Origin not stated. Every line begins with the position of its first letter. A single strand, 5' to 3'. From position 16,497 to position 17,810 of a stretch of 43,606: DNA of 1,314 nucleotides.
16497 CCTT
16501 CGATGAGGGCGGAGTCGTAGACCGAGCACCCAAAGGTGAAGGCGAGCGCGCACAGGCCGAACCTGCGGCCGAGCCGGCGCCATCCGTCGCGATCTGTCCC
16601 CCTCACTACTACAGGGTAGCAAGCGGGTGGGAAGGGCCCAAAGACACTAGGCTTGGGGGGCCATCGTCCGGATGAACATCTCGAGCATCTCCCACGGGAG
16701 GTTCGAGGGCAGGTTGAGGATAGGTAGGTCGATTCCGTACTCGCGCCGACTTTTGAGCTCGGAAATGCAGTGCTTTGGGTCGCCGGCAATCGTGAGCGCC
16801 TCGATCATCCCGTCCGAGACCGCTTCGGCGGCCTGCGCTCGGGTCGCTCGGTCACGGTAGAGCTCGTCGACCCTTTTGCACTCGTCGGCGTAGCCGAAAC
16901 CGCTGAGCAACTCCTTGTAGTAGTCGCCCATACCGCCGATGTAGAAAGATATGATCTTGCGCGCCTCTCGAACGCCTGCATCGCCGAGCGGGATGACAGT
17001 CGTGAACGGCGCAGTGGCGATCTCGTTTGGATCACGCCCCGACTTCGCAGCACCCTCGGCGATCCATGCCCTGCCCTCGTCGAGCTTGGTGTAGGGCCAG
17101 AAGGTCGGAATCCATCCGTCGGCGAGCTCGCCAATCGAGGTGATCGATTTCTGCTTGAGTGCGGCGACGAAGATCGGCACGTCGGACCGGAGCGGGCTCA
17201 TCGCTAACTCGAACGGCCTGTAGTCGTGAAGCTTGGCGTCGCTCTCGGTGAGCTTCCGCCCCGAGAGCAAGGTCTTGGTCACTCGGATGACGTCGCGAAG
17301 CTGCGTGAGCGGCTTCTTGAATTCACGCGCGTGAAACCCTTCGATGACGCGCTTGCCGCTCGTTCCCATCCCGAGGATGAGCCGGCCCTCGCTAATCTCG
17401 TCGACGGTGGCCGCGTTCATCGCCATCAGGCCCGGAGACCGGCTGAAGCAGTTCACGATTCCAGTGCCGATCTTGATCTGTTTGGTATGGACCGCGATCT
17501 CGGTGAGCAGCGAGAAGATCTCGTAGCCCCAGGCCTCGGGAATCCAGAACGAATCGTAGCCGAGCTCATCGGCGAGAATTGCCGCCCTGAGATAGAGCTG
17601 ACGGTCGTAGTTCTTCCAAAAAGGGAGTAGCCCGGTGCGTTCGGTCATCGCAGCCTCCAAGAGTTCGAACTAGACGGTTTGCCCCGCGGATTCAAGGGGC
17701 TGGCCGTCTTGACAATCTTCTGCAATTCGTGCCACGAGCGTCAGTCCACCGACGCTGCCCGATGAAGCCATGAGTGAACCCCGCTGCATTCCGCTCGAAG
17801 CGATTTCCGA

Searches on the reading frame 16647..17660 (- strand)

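Call 80: search_protein_families(library=pfam, proteins=[window:16647-17660:-], max_evalue=0.0001)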
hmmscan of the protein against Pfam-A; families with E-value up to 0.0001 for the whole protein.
window:16647-17660:- (337 aa): 1 family
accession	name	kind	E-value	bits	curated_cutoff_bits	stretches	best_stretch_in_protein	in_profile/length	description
PF00296.26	Bac_luciferase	-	1.4e-56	192.6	27.9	1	25-311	27-313/314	Luciferase-like monooxygenase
